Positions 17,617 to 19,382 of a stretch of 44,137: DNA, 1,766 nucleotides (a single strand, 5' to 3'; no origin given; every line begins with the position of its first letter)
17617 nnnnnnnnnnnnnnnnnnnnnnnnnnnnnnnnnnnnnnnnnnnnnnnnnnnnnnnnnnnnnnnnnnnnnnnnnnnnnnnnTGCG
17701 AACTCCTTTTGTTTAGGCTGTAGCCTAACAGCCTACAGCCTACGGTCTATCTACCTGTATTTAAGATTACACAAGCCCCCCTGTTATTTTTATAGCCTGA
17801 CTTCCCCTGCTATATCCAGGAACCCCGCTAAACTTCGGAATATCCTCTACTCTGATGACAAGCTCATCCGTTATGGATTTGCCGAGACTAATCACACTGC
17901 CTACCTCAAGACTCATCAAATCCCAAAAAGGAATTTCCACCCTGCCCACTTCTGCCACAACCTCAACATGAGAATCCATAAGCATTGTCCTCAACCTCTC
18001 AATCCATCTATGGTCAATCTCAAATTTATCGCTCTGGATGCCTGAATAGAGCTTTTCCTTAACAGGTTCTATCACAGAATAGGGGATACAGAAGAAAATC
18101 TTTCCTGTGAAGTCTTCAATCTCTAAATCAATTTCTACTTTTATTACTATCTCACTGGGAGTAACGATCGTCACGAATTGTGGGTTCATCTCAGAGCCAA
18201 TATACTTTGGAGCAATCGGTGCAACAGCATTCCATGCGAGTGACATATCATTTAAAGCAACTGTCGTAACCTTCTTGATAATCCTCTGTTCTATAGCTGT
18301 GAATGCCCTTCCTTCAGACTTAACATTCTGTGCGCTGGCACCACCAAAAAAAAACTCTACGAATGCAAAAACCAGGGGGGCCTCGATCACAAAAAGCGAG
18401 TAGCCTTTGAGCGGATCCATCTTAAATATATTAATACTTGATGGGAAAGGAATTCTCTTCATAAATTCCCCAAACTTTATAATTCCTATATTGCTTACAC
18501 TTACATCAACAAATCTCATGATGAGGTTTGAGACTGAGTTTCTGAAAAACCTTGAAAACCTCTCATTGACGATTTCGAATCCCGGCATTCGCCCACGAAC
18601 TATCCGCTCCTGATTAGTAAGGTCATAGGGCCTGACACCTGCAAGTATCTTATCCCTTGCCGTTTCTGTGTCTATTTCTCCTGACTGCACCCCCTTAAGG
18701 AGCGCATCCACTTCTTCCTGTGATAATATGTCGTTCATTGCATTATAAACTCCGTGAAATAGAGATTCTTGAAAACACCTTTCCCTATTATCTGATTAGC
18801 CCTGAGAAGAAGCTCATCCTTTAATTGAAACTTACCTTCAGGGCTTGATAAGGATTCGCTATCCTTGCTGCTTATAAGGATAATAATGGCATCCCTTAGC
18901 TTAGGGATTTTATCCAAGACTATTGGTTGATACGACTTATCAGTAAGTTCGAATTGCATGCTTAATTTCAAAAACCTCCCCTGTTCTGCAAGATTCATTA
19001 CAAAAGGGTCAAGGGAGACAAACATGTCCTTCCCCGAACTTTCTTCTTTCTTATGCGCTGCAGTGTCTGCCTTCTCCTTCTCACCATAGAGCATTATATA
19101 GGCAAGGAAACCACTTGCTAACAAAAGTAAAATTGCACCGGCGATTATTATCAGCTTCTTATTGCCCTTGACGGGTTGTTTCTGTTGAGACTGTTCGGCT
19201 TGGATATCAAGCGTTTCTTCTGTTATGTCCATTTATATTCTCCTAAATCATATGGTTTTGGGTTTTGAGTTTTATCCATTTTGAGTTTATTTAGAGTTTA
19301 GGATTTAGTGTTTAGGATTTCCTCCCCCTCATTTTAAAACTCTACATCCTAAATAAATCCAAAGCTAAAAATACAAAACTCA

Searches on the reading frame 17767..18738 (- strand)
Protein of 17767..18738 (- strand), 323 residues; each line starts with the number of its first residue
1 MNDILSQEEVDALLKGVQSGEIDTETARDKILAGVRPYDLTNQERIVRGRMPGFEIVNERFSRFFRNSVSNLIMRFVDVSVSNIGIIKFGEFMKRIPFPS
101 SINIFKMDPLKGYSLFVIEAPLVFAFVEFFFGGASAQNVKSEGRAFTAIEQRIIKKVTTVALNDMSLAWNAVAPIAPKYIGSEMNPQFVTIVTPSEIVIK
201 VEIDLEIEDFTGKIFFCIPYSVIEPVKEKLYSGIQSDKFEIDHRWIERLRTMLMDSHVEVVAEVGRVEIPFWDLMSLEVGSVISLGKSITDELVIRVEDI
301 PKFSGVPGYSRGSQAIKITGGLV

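Call 62: search_protein_families(library=pfam, proteins=[window:17767-18738:-], max_evalue=0.00001)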
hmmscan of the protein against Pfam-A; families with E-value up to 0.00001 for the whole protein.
window:17767-18738:- (323 aa): 2 families
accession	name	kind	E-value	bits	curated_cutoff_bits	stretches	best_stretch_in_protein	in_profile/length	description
PF02154.20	FliM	-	2e-61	207.7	27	1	38-230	1-192/192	Flagellar motor switch protein FliM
PF01052.25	FliMN_C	-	9.7e-18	64.3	23.8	1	252-320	2-70/73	Type III flagellar switch regulator (C-ring) FliN C-term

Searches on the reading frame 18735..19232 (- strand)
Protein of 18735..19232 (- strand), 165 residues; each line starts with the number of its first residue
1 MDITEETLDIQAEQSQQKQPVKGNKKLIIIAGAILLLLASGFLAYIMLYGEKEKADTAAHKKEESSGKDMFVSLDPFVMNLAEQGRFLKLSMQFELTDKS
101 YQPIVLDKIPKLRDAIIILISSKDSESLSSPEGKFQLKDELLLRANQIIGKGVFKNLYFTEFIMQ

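Call 62: search_protein_families(library=pfam, proteins=[window:18735-19232:-], max_evalue=0.00001)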
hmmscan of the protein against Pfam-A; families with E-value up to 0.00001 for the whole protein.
window:18735-19232:- (165 aa): 1 family
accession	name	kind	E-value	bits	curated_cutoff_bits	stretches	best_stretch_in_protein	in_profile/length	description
PF03748.19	FliL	-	4.3e-24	85.4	24.6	1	71-165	1-103/103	Flagellar basal body-associated protein FliL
